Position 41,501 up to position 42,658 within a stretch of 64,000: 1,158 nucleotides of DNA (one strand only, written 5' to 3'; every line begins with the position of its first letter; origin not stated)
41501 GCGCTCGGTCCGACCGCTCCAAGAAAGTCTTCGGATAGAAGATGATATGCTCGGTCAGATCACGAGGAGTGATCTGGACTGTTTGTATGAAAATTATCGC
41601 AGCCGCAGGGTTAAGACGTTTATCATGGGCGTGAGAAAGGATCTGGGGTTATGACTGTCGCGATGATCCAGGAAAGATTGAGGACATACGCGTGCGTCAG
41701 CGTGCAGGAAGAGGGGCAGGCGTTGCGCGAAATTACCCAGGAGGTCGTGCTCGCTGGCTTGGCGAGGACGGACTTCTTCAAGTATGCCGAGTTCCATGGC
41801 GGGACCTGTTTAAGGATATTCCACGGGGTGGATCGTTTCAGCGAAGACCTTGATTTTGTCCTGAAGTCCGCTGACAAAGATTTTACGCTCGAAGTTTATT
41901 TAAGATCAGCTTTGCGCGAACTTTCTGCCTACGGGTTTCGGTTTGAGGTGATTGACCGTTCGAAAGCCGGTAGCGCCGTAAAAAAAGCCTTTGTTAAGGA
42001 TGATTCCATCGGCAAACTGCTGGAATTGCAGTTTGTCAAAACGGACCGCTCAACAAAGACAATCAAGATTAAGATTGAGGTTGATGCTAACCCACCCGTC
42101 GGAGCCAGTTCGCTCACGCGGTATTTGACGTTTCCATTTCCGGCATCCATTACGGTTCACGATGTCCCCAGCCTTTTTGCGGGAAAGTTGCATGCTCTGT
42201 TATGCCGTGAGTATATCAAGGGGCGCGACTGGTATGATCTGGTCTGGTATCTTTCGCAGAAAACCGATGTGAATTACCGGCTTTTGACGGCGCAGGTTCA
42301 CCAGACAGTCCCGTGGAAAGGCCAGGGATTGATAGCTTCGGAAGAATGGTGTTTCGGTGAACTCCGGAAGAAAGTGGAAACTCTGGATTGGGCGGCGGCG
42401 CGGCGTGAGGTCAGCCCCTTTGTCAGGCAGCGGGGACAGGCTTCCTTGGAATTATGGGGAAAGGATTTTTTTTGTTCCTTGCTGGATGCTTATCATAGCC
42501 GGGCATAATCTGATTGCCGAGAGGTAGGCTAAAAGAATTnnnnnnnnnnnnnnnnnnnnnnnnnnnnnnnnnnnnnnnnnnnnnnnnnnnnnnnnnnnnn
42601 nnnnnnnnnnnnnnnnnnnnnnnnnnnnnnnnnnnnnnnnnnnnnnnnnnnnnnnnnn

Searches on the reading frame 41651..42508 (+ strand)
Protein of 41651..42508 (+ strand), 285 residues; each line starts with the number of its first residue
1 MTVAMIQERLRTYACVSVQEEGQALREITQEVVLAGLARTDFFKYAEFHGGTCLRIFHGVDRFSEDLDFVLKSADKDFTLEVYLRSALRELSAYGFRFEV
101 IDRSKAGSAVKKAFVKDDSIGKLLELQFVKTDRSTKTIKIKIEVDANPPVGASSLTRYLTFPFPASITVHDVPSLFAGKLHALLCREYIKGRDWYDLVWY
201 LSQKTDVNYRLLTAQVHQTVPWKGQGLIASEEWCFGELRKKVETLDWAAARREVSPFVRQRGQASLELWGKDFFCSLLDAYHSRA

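Call 3: search_protein_families(library=pfam, proteins=[window:41651-42508:+], max_evalue=0.01)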
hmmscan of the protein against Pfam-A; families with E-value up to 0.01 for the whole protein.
window:41651-42508:+ (285 aa): 1 family
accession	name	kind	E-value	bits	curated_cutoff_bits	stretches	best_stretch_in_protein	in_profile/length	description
PF08843.17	AbiEii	-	1.5e-32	113.9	22.5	1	33-259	2-228/238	Nucleotidyl transferase AbiEii toxin, Type IV TA system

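Call 11: search_protein_families(library=padloc, proteins=[window:41651-42508:+], max_evalue=0.01)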
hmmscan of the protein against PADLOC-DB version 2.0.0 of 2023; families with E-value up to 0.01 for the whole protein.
window:41651-42508:+ (285 aa): 25 families
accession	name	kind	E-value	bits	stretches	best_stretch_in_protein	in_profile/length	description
PDLC02293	AbiEii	-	1e-95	318.3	1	5-281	1-267/270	AbiEii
PDLC02313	AbiEii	-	1.7e-25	88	1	12-218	9-205/254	AbiEii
PDLC02296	AbiEii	-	2.6e-19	67.5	1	26-216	26-213/282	AbiEii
PDLC02304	AbiEii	-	5.2e-18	63.9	1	26-224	23-210/260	AbiEii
PDLC02323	AbiEii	-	2.4e-15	54.8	1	17-213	13-196/248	AbiEii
PDLC02324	AbiEii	-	6.5e-13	47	2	45-79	26-60/231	AbiEii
PDLC02318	AbiEii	-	1.3e-12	45.7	1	8-206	6-189/280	AbiEii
PDLC02294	AbiEii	-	4.3e-10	37.9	1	47-212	46-196/260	AbiEii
PDLC02307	AbiEii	-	7e-10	37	1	49-206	26-150/219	AbiEii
PDLC02330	AbiEii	-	5.1e-09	34.2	1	32-88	13-69/219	AbiEii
PDLC02321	AbiEii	-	9.4e-09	33.3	1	33-82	31-75/296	AbiEii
PDLC02291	AbiEii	-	1.5e-08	32.4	1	6-220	19-218/310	AbiEii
PDLC02317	AbiEii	-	9.1e-08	29.4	1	33-204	30-206/396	AbiEii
PDLC02328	AbiEii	-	1.7e-07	29.3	1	49-203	18-144/203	AbiEii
PDLC02288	AbiEii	-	1.7e-07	28.4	1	4-225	11-227/294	AbiEii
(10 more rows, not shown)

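Call 36: find_homologous_proteins(query=window:41651-42508:+, max_evalue=1e-60)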
Query window:41651-42508:+ (285 aa): 2818 proteins with E <= 1e-60 among 8000 candidates; the best 120 are listed.
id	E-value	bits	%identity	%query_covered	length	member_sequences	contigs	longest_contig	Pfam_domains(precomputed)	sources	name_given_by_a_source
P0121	8.4e-189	644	100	100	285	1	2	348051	PF08843.18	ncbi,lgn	-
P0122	2.5e-143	495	75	100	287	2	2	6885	PF08843.18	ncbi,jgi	-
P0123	9.6e-142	489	74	100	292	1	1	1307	PF08843.18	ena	-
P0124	1.9e-141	488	74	100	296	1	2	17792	PF08843.18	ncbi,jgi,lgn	jgi:predicted nucleotidyltransferase component of viral defense system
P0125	5.3e-140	484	73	99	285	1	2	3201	PF08843.18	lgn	-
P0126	6.2e-139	480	73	100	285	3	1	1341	PF08843.18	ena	-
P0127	4.0e-137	474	72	99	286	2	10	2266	PF08843.18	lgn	-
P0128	1.3e-136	472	71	100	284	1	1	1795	PF08843.18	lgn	-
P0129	9.0e-136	470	72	98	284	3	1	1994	PF08843.18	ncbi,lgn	-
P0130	4.4e-134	464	71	100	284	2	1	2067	PF08843.18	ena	-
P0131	5.1e-133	461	70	99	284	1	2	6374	PF08843.18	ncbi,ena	-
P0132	2.3e-129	449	68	99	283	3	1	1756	PF08843.18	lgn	-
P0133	4.4e-127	441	68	98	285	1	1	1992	PF08843.18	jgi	jgi:predicted nucleotidyltransferase component of viral defense system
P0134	1.4e-124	433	65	99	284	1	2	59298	PF08843.18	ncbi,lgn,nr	ncbi:MAG: nucleotidyl transferase AbiEii/AbiGii toxin family protein [Candidatus Omnitrophica bacter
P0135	2.6e-124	432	66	99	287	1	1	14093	PF08843.18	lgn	-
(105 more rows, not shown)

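Call 37: find_encoding_contigs(protein=P0124, flank=8000, max_places=4)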
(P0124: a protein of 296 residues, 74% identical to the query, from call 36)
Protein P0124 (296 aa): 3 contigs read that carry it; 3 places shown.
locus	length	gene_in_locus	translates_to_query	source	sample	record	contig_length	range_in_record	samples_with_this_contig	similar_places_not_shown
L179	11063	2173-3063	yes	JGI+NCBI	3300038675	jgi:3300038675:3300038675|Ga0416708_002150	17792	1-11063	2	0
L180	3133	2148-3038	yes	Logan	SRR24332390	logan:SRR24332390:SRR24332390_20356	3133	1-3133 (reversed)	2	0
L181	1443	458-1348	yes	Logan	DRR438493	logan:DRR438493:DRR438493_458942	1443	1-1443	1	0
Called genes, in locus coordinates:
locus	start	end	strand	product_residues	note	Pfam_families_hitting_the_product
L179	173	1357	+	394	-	PF01637:ATPase_2 (faint), PF13173:AAA_14, PF13401:AAA_22 (faint), PF13635:DUF4143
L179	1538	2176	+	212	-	-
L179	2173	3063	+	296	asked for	PF08843:AbiEii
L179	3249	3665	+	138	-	PF00565:SNase (faint)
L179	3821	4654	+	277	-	PF05853:BKACE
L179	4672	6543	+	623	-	-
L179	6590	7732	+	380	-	PF20706:GT4-conflict, PF13524:Glyco_trans_1_2 (faint), PF00534:Glycos_transf_1, PF13692:Glyco_trans_1_4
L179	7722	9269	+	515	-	PF01943:Polysacc_synt, PF13440:Polysacc_synt_3, PF01554:MatE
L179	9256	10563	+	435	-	-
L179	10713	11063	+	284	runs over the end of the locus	PF04230:PS_pyruv_trans (weak)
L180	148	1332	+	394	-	PF01637:ATPase_2 (faint), PF13173:AAA_14, PF13401:AAA_22 (faint), PF13635:DUF4143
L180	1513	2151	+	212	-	-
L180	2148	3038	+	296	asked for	PF08843:AbiEii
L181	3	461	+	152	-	?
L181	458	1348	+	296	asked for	PF08843:AbiEii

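Call 38: find_encoding_contigs(protein=P0134, flank=8000, max_places=4)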
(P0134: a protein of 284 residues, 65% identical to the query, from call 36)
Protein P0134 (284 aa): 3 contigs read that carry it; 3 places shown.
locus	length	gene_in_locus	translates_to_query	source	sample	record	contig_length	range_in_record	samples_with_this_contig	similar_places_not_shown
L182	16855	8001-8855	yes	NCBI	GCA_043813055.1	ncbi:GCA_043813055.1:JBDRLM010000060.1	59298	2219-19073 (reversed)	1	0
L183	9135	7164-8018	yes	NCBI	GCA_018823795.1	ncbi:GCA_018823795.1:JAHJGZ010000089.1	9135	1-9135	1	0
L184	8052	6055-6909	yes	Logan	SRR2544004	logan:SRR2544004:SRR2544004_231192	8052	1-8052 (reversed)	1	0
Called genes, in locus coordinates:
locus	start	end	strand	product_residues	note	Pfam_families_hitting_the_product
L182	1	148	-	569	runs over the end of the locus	PF03372:Exo_endo_phos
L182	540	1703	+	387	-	PF00988:CPSase_sm_chain, PF00117:GATase, PF07722:Peptidase_C26 (faint)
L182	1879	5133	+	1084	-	PF25596:CPSase_L_D1, PF02786:CPSase_L_D2, PF02787:CPSase_L_D3, PF25596:CPSase_L_D1, PF02222:ATP-grasp, PF02786:CPSase_L_D2, PF07478:Dala_Dala_lig_C, PF02142:MGS, +4 more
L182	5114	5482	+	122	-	PF05635:23S_rRNA_IVP, PF22296:bAvd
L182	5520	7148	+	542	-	PF06418:CTP_synth_N, PF00117:GATase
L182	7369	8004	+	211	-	-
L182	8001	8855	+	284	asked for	PF08843:AbiEii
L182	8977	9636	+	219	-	PF01797:Y1_Tnp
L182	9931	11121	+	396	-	PF10082:BBP2_2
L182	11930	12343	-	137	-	-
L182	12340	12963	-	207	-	PF22600:MTPAP-like_central (weak), PF01909:NTP_transf_2, PF18765:Polbeta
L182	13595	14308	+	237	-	PF08843:AbiEii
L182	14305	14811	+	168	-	PF13744:HTH_37 (weak), PF12844:HTH_19 (weak), PF13560:HTH_31, PF01381:HTH_3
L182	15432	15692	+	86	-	PF01541:GIY-YIG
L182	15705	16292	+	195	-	PF02563:Poly_export, PF10531:SLBB, PF22461:SLBB_2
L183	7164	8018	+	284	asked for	PF08843:AbiEii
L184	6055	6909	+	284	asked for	PF08843:AbiEii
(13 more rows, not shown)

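Call 42: search_protein_families(library=padloc, proteins=[L179:173-1357:+, L179:3249-3665:+], max_evalue=0.001)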
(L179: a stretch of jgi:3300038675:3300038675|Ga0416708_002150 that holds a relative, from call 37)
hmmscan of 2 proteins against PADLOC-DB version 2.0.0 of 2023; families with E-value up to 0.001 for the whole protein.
L179:173-1357:+ (394 aa): 9 families
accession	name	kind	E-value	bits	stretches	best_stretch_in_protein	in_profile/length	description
PDLC04791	PDC-S01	-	3.4e-171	567.3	1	1-391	1-393/395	-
PDLC04790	PDC-S01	-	1.7e-45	153.5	2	157-364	176-385/422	-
PDLC04789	PDC-S01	-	4.9e-43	145.6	1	1-373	1-364/375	-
PDLC04787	PDC-S01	-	1.3e-36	124.4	1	2-347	11-356/412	-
PDLC04788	PDC-S01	-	1.1e-18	65.4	2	156-373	181-406/448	-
PDLC04786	PDC-S01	-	2e-17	61.1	2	267-376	303-413/439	-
PDLC04792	PDC-S01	-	4.6e-12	43.3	2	297-371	335-409/452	-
PDLC01887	CARF4--CARF_PDDEXK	-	8.9e-05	20.1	1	261-362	129-222/285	-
PDLC04984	PDC-S27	-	0.00055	16.9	0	62-131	85-161/474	-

L179:3249-3665:+ (138 aa): 0 families

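Call 64: search_protein_families(library=ncbifam, proteins=[window:41651-42508:+], max_evalue=0.00001)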
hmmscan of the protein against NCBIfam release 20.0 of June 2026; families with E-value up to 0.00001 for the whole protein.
window:41651-42508:+ (285 aa): 0 families

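Call 69: find_related_loci(query=window:41651-42508:+, collection=viral_contigs, flank=5000)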
Query window:41651-42508:+ (285 aa) in viral_contigs; peptide patterns used: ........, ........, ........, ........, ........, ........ (x = any residue, [..] = any of these).
4 stretches matched a pattern, but none encodes a relative of the query by tblastn (E <= 1e-3).
